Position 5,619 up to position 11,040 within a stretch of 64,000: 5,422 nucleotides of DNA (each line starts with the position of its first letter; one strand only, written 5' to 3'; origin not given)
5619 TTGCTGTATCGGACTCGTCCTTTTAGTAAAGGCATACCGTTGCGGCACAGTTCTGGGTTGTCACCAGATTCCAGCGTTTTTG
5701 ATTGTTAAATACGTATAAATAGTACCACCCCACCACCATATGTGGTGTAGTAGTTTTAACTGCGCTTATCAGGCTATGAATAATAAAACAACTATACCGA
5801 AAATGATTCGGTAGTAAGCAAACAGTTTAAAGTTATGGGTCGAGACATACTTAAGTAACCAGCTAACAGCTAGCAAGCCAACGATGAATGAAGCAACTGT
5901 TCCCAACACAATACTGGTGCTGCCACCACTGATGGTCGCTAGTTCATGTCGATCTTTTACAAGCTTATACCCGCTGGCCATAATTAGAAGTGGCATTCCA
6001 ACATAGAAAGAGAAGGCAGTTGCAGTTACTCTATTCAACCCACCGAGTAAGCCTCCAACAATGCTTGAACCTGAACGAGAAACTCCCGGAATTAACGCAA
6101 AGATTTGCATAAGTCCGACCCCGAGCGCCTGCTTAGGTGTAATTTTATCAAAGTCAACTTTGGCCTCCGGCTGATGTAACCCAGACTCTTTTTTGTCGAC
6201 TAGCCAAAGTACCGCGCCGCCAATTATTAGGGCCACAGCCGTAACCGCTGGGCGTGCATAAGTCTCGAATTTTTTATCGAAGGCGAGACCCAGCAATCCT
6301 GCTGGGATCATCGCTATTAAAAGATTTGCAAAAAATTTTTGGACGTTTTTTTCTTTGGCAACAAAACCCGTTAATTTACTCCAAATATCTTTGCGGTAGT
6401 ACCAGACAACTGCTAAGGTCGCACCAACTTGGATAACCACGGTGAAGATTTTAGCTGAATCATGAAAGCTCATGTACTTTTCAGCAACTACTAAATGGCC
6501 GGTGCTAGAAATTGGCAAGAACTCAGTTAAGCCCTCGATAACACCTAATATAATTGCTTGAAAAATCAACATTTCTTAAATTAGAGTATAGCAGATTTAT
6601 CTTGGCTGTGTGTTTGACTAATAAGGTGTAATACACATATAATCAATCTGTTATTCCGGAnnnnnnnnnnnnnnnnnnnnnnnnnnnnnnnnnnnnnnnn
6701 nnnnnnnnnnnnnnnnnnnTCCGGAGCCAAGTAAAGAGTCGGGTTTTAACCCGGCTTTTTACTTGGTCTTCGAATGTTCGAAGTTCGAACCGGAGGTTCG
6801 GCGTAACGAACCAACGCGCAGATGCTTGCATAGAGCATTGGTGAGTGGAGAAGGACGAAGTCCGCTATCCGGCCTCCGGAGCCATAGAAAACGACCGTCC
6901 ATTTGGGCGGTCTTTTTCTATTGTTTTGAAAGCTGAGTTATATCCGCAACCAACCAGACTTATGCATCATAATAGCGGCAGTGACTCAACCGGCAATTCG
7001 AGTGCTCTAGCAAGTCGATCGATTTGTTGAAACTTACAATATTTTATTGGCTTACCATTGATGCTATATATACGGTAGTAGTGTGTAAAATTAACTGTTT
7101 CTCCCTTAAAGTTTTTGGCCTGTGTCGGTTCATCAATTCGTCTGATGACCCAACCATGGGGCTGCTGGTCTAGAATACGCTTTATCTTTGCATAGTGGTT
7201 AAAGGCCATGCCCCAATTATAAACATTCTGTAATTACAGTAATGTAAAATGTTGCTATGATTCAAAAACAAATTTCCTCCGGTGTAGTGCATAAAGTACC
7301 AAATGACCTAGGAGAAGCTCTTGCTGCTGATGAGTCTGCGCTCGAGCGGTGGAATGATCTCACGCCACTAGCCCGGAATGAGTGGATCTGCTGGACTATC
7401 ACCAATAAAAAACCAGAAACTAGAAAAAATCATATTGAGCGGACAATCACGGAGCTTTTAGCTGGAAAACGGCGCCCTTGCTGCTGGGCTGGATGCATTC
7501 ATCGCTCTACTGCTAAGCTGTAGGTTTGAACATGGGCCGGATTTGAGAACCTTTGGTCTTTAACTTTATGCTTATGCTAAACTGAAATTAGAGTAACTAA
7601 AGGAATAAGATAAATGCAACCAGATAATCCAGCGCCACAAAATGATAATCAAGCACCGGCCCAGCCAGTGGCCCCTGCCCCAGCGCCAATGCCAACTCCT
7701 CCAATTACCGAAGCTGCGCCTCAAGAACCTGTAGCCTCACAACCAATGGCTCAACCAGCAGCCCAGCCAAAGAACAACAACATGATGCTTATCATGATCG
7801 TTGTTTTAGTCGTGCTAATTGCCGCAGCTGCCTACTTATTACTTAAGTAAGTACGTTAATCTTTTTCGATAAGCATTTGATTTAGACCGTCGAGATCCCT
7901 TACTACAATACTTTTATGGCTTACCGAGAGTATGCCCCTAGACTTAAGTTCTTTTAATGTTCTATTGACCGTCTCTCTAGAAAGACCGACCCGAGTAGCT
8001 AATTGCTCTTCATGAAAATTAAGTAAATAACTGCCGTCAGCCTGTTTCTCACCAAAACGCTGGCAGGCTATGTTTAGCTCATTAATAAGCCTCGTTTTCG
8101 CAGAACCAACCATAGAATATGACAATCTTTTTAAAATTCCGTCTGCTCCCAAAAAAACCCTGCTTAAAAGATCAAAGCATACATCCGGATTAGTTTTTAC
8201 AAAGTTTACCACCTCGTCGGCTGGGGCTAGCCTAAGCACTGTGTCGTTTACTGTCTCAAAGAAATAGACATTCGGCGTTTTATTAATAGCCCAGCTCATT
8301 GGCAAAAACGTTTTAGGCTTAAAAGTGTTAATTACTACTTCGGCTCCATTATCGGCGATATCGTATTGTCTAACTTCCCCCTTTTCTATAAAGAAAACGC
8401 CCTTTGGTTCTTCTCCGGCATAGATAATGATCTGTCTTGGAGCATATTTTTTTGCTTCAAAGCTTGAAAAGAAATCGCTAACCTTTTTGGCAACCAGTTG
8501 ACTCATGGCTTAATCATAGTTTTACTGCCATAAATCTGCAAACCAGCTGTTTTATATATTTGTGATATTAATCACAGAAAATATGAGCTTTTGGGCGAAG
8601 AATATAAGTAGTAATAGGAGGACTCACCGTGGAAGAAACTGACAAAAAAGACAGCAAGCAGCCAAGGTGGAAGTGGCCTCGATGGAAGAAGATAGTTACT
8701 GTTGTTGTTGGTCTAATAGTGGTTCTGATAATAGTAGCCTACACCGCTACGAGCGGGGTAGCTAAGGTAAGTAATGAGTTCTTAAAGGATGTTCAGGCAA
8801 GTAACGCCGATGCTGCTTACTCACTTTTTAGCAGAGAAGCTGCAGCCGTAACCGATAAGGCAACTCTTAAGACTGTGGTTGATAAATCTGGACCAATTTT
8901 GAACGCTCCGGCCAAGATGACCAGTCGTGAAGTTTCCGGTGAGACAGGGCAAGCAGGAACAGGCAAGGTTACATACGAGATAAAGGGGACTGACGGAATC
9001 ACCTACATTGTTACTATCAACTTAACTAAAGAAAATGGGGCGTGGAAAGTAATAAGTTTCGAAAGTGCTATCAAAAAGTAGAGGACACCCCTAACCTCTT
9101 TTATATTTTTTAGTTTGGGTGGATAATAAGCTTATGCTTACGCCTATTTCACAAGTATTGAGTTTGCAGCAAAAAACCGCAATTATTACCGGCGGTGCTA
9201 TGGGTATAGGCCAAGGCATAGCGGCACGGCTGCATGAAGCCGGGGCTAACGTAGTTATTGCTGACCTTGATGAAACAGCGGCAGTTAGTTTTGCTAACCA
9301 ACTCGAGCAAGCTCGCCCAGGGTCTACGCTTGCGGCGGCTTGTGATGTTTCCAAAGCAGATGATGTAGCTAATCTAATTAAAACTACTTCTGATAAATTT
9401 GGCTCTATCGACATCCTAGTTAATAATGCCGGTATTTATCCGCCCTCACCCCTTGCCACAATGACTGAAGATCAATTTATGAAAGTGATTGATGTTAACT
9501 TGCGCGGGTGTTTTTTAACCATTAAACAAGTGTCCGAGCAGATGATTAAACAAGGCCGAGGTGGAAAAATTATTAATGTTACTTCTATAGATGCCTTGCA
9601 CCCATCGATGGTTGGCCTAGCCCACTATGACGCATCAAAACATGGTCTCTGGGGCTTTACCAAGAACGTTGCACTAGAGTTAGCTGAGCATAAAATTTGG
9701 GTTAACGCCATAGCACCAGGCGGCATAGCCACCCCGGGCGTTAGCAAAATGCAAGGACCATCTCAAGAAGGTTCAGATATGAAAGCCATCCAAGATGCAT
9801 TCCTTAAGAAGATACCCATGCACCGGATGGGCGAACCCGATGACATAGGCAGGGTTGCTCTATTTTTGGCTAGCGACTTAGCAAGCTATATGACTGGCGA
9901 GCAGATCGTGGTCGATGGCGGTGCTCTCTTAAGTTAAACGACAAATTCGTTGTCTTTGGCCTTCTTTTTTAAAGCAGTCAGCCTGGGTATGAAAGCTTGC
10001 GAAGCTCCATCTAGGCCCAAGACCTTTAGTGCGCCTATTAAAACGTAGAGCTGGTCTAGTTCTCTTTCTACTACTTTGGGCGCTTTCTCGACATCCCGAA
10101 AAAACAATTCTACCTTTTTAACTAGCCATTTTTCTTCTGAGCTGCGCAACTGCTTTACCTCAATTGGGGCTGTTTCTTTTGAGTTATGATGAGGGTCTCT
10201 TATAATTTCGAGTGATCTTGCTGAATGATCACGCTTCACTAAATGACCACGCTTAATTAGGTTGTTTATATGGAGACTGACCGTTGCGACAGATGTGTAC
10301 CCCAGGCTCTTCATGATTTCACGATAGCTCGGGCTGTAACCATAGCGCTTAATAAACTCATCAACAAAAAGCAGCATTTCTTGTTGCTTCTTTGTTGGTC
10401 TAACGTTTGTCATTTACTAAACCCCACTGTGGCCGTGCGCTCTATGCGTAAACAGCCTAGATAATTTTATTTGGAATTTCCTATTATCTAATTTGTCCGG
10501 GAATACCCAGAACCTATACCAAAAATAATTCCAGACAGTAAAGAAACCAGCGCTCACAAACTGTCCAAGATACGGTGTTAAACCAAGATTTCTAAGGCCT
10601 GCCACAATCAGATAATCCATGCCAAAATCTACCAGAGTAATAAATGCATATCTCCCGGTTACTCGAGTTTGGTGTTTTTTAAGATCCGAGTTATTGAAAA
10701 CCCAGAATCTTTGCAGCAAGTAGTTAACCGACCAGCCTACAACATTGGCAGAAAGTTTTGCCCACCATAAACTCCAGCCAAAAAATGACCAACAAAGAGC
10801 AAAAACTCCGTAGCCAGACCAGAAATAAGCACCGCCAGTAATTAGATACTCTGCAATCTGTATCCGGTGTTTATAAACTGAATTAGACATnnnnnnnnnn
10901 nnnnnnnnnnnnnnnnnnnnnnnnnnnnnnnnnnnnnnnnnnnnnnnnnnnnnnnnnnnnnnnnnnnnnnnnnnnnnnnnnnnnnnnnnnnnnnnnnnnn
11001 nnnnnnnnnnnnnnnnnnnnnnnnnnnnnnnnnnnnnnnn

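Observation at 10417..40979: A ~30-kb glycan locus with the logic of an ABC-transporter-dependent, terminally methylated protein/S-layer glycosylation pathway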

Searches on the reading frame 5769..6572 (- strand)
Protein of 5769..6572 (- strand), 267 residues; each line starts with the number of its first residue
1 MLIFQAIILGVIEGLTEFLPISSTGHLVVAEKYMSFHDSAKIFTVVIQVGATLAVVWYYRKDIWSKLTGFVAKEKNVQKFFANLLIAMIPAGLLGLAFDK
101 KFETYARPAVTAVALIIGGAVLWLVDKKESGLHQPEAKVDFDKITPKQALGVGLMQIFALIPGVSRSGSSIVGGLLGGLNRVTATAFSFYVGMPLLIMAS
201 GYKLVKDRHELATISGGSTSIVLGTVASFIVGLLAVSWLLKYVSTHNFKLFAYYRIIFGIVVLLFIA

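Call 19: search_protein_families(library=pfam, proteins=[window:5769-6572:-], max_evalue=0.001)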
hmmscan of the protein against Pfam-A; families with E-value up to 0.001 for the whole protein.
window:5769-6572:- (267 aa): 1 family
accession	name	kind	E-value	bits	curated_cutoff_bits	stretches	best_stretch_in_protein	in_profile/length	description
PF02673.24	BacA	-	3.2e-80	270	33.4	1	6-261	1-257/257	Bacitracin resistance protein BacA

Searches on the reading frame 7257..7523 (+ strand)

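Call 54: search_protein_families(library=pfam, proteins=[window:7257-7523:+], max_evalue=1)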
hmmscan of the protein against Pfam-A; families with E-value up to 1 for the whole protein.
window:7257-7523:+ (88 aa): 1 family
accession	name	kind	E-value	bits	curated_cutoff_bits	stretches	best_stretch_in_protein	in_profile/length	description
PF13376.11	OmdA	-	4.2e-17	62.3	25.6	1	13-70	3-60/60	Bacteriocin-protection, YdeI or OmpD-Associated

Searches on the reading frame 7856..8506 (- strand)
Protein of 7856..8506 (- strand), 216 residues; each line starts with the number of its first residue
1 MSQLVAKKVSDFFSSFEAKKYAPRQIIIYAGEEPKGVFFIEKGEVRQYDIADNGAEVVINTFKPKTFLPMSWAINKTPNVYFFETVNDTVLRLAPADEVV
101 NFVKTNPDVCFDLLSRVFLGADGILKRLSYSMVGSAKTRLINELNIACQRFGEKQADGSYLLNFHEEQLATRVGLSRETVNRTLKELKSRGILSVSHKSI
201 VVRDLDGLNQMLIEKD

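Call 19: search_protein_families(library=pfam, proteins=[window:7856-8506:-], max_evalue=0.001)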
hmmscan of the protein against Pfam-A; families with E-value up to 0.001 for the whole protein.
window:7856-8506:- (216 aa): 8 families
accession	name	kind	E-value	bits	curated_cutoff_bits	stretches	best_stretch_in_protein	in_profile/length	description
PF13545.12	HTH_Crp_2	-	1.2e-13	51.3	27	1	155-210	14-69/70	Crp-like helix-turn-helix domain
PF00027.35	cNMP_binding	-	2.8e-12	46.9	27.5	1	19-106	2-89/89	Cyclic nucleotide-binding domain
PF00325.26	Crp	-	1.3e-05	25.3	21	1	169-192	8-31/32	Bacterial regulatory proteins, crp family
PF13412.12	HTH_24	-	9.7e-05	22.3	21.9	1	168-193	22-47/48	Winged helix-turn-helix DNA-binding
PF25213.1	HVO_A0261_N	-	0.00012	22.3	35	1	166-194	27-55/86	HVO_A0261 N-terminal domain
PF00392.27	GntR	-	0.0004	20.4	27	1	166-198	27-59/64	Bacterial regulatory proteins, gntR family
PF08279.18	HTH_11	-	0.00081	19.7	25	0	167-192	19-44/55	HTH domain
PF13730.12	HTH_36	-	0.00091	19.4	25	0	167-193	29-55/55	Helix-turn-helix domain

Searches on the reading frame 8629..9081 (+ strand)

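Call 19: search_protein_families(library=pfam, proteins=[window:8629-9081:+], max_evalue=0.001)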
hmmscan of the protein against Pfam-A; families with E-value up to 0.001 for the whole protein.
window:8629-9081:+ (150 aa): 1 family
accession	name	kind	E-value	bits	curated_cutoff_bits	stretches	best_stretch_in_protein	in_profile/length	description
PF12870.14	DUF4878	-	0.00027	21.7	24.1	1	43-142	7-112/112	Domain of unknown function (DUF4878)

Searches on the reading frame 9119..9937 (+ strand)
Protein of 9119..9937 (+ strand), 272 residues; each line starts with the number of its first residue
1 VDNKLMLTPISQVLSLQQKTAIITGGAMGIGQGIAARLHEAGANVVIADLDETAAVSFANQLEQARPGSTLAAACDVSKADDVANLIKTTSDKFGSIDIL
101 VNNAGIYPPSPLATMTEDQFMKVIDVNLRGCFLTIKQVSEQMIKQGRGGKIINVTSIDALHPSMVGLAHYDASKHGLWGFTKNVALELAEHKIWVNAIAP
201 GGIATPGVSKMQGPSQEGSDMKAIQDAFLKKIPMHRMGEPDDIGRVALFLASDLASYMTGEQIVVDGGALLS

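Call 19: search_protein_families(library=pfam, proteins=[window:9119-9937:+], max_evalue=0.001)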
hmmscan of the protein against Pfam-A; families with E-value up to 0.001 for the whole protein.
window:9119-9937:+ (272 aa): 5 families
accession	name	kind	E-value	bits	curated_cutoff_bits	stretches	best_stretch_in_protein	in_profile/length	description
PF13561.12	adh_short_C2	-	8.1e-66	222.4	27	1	27-268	3-234/236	Enoyl-(Acyl carrier protein) reductase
PF00106.31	adh_short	-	9e-55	185.6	26.6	1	19-210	1-189/195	short chain dehydrogenase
PF08659.16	KR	-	3.9e-12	46.9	22.6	1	20-132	2-117/180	KR domain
PF23441.1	SDR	-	7.1e-07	29.3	27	1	16-271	5-257/258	SDR-like rossmann domain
PF02737.24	3HCDH_N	-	0.00092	19.6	22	0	21-92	3-72/180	3-hydroxyacyl-CoA dehydrogenase, NAD binding domain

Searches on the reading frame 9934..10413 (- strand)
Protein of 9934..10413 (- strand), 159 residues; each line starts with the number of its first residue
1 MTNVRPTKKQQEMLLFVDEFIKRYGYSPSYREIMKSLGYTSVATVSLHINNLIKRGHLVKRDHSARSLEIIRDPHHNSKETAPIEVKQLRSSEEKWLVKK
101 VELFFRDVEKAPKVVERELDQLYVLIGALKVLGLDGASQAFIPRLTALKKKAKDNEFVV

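Call 3: search_protein_families(library=pfam, proteins=[window:9934-10413:-], max_evalue=0.01)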
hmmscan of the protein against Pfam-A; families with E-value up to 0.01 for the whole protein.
window:9934-10413:- (159 aa): 2 families
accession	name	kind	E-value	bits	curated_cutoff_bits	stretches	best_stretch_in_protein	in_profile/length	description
PF01726.22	LexA_DNA_bind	-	2.9e-13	49.8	23.7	1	7-66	5-64/65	LexA DNA binding domain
PF13730.12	HTH_36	-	0.00031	20.9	25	1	28-58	26-55/55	Helix-turn-helix domain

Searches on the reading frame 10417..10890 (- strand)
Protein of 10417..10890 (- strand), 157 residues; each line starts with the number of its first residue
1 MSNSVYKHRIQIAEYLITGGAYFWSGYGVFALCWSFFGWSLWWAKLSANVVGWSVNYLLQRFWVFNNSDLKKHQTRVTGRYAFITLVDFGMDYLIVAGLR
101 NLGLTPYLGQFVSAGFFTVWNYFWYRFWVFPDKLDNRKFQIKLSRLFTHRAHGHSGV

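Call 3: search_protein_families(library=pfam, proteins=[window:10417-10890:-], max_evalue=0.01)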
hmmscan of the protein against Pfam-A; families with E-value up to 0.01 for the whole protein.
window:10417-10890:- (157 aa): 1 family
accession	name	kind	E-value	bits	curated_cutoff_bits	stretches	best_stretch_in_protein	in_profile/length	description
PF04138.20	GtrA_DPMS_TM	-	3.6e-18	66.3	26.1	1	15-130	2-117/117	GtrA/DPMS, transmembrane domain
